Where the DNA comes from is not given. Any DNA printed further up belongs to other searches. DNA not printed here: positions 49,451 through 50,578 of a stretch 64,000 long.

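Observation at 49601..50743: Orphan ParA ATPase followed by a 77-aa helix-plus-basic-tail protein instead of ParB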

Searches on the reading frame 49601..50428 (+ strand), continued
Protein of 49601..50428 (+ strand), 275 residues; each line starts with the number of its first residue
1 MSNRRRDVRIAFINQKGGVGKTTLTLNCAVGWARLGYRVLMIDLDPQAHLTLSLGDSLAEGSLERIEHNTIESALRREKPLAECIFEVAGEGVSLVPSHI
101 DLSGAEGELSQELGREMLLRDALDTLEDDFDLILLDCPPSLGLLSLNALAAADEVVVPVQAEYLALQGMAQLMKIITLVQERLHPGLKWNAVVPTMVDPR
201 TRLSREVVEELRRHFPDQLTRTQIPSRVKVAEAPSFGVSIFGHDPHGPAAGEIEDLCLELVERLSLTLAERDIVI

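Call 80: find_encoding_contigs(protein=P0376, flank=10000, max_places=1)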
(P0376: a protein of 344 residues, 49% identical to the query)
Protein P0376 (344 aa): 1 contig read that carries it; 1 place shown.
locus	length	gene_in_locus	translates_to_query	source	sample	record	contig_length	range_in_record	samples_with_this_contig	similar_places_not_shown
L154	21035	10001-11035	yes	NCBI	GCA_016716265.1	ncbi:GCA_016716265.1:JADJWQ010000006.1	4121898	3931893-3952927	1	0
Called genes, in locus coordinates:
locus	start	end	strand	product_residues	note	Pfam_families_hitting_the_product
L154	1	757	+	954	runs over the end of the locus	PF12419:DUF3670, PF04851:ResIII (weak), PF00176:SNF2-rel_dom, PF00271:Helicase_C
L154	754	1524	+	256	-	-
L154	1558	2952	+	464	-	PF03600:CitMHS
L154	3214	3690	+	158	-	PF13560:HTH_31, PF01381:HTH_3, PF12844:HTH_19, PF13443:HTH_26 (weak)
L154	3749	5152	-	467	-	PF02233:PNTB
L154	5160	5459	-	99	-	PF12769:PNTB_4TM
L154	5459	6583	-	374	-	PF05222:AlaDh_PNT_N, PF01262:AlaDh_PNT_C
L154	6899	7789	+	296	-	PF00215:OMPdecase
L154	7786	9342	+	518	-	PF10079:Rossmann-like_BshC, PF24850:CC_BshC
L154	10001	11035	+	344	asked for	PF00142:Fer4_NifH (weak), PF02374:ArsA_ATPase (weak), PF06564:CBP_BcsQ, PF09140:MipZ (weak), PF10609:ParA, PF13614:AAA_31, PF01656:CbiA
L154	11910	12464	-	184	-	PF13480:Acetyltransf_6 (faint), PF13302:Acetyltransf_3 (weak), PF13420:Acetyltransf_4, PF00583:Acetyltransf_1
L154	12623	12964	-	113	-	-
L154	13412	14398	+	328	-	-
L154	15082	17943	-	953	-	PF02985:HEAT (faint), PF13646:HEAT_2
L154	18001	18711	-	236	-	PF00072:Response_reg, PF00486:Trans_reg_C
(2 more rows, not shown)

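Call 97: search_protein_families(library=phrogs, proteins=[window:49601-50428:+], max_evalue=0.01)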
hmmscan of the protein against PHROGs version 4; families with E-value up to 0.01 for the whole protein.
window:49601-50428:+ (275 aa): 2 families
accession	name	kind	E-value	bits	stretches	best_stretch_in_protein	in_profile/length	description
phrog_164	-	DNA, RNA and nucleotide metabolism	5.3e-60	204.9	1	10-264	227-473/500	ParA-like partition protein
phrog_19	-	DNA, RNA and nucleotide metabolism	0.0079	16.1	0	18-44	363-389/621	DnaB-like replicative helicase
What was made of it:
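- On ParA/Soj superfamily (deviant Walker A P-loop ATPases): PHROG 164, 'ParA-like partition protein', matches at 5e-60 (call 97).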

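Call 98: search_protein_families(library=padloc, proteins=[window:49601-50428:+], max_evalue=0.01)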
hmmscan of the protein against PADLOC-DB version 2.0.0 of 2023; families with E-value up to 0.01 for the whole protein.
window:49601-50428:+ (275 aa): 1 family
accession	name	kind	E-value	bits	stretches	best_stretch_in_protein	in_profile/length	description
PDLC04559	PDC-M28B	-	1.8e-06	25.4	1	5-45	126-166/438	-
